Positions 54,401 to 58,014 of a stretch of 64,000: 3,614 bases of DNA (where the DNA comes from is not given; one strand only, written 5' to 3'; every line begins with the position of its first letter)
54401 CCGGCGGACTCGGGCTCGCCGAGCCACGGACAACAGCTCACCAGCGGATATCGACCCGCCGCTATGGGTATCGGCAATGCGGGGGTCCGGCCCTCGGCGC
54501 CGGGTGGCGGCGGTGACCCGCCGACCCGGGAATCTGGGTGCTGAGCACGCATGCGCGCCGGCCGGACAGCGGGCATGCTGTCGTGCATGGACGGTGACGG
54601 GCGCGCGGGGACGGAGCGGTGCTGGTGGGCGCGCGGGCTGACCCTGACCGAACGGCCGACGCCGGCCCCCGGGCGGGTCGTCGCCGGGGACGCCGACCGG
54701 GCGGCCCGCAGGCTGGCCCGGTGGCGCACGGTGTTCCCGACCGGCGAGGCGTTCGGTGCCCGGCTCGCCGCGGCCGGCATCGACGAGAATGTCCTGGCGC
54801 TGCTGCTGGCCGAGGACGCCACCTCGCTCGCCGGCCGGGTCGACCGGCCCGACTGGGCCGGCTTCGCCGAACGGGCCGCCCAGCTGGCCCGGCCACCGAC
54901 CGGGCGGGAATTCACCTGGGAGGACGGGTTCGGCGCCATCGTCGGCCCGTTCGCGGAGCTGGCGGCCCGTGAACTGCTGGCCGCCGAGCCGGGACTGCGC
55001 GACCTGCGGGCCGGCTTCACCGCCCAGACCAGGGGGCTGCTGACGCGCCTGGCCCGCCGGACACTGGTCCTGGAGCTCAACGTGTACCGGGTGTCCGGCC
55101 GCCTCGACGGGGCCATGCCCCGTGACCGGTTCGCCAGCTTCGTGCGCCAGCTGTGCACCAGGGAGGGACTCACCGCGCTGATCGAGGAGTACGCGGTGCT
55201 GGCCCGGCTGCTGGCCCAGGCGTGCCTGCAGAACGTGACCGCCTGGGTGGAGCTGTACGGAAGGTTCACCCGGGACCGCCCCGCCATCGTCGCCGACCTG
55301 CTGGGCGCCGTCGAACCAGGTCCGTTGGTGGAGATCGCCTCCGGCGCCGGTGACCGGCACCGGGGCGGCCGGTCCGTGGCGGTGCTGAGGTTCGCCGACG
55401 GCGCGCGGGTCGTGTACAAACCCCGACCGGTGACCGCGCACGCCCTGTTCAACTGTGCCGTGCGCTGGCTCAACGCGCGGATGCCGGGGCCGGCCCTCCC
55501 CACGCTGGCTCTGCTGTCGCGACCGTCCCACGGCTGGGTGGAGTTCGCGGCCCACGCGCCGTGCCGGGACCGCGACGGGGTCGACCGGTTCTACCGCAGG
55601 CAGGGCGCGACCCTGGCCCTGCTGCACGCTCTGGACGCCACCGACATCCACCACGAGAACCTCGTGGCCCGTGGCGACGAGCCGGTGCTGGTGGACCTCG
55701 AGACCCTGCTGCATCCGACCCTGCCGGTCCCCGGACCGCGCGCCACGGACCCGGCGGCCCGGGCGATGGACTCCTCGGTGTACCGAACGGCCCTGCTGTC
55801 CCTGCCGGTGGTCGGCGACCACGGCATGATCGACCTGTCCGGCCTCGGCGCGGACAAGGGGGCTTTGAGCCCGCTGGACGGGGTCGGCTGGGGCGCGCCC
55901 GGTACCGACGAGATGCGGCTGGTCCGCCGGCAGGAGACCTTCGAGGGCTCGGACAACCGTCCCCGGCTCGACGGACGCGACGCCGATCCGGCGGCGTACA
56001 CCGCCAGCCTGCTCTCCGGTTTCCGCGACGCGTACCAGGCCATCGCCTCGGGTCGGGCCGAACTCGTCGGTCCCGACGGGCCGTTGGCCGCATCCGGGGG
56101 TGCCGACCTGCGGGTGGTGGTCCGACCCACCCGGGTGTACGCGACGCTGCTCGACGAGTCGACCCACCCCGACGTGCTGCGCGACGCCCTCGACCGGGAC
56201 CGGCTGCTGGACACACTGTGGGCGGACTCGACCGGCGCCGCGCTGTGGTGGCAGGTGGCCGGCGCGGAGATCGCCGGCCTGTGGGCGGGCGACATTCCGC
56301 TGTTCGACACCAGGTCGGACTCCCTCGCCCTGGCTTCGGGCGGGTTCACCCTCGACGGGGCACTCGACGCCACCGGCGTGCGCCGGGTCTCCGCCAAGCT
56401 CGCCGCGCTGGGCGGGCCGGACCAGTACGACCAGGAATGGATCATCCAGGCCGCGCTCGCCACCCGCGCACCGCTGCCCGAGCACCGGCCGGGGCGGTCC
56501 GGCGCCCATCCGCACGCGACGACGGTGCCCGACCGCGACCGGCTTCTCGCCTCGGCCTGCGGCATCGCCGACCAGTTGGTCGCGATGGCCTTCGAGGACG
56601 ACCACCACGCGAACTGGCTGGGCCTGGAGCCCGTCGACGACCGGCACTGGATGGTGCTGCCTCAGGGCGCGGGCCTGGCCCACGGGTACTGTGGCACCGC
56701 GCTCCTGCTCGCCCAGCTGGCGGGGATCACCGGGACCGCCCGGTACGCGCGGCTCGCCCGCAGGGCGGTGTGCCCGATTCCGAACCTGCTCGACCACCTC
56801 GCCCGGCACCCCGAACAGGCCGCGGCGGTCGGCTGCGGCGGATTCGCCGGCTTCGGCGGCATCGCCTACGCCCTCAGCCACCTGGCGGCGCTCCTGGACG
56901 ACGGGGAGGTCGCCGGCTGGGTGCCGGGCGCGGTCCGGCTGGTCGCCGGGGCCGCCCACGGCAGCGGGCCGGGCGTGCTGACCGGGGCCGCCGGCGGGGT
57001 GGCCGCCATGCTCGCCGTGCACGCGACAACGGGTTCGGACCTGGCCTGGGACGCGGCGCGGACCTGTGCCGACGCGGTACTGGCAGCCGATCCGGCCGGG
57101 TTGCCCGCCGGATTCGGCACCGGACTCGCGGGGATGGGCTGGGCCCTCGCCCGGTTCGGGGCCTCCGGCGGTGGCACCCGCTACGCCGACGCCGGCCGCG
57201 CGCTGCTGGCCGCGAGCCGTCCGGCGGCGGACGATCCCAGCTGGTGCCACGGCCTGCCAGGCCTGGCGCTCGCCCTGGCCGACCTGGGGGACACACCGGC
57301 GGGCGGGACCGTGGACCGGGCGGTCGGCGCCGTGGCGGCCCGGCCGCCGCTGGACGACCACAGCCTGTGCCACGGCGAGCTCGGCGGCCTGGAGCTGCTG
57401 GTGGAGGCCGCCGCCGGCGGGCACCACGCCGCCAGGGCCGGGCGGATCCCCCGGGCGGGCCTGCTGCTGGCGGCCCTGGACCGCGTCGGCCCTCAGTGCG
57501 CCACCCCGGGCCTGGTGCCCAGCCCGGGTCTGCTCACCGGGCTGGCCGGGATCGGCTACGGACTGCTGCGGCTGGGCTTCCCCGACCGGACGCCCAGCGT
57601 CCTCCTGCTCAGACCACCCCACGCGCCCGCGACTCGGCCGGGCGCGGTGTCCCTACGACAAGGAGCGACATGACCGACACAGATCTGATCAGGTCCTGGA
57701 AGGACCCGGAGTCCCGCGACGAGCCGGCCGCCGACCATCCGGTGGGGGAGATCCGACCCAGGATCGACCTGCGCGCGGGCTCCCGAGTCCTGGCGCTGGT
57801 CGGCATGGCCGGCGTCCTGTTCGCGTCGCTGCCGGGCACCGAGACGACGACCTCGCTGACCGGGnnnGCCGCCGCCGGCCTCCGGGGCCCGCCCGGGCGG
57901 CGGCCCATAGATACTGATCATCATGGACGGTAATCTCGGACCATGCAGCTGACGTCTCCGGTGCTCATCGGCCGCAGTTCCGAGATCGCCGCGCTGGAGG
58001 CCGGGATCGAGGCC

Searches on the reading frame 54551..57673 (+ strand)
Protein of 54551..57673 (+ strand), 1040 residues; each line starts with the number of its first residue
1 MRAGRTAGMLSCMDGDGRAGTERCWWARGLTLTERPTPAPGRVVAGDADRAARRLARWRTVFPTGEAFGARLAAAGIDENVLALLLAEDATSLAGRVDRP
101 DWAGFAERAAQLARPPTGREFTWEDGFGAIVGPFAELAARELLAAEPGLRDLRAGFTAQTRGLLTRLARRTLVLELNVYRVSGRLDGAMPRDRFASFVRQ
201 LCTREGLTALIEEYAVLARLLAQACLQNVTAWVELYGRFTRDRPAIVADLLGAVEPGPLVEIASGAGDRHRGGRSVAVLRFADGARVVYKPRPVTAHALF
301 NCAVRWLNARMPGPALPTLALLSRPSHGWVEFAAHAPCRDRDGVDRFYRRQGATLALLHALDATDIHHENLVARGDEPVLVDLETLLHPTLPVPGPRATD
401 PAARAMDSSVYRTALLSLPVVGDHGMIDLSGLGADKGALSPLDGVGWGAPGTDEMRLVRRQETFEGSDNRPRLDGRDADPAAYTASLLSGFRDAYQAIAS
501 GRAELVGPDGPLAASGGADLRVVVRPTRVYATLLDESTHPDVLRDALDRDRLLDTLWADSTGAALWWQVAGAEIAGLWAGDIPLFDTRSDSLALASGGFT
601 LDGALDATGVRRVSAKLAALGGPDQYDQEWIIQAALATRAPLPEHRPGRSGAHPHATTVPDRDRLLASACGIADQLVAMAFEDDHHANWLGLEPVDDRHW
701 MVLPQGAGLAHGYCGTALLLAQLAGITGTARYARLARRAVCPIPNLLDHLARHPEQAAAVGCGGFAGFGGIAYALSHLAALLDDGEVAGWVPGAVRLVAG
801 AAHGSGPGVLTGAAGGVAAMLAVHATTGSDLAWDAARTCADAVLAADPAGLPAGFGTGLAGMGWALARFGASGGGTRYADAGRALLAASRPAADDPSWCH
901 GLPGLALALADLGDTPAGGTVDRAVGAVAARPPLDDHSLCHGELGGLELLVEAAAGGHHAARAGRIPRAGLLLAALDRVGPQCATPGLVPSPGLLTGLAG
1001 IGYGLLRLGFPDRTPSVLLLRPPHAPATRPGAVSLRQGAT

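Call 9: search_protein_families(library=pfam, proteins=[window:54551-57673:+], max_evalue=0.001)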
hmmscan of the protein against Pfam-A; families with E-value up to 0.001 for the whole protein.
window:54551-57673:+ (1040 aa): 2 families
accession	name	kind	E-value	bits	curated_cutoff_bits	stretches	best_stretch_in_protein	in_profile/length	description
PF13575.12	DUF4135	-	4.9e-121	404.9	29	1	214-587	1-377/378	Domain of unknown function (DUF4135)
PF05147.19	LANC_like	-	4e-21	75.4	23.2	1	706-1019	4-350/350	Lanthionine synthetase C-like protein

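Call 63: search_protein_families(library=ncbifam, proteins=[window:54551-57673:+], max_evalue=0.01)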
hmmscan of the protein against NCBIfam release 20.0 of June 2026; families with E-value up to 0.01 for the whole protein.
window:54551-57673:+ (1040 aa): 3 families
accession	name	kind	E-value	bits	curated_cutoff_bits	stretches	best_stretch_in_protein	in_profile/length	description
TIGR03897.1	lanti_2_LanM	subfamily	1.5e-201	671.7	304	1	162-1009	40-930/932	type 2 lanthipeptide synthetase LanM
NF038151.1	lanthi_synth_III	equivalog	1.7e-08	33.4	575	3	652-838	615-791/833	class III lanthionine synthetase LanKC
NF038150.1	lanthi_synth_IV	equivalog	4.5e-05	21.9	650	2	747-1008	540-843/851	class IV lanthionine synthetase LanL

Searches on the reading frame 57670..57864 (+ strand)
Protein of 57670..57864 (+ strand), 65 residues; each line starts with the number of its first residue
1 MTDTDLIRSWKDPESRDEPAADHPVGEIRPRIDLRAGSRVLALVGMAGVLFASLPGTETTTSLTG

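Call 63: search_protein_families(library=ncbifam, proteins=[window:57670-57864:+], max_evalue=0.01)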
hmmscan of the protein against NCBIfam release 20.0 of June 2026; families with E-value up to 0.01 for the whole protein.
seq(65 aa): 1 family
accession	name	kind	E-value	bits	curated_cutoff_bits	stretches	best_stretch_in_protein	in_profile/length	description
TIGR03898.1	lanti_MRSA_kill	subfamily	0.0068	16.3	23.5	0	5-19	1-15/44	mersacidin/lichenicidin family type 2 lantibiotic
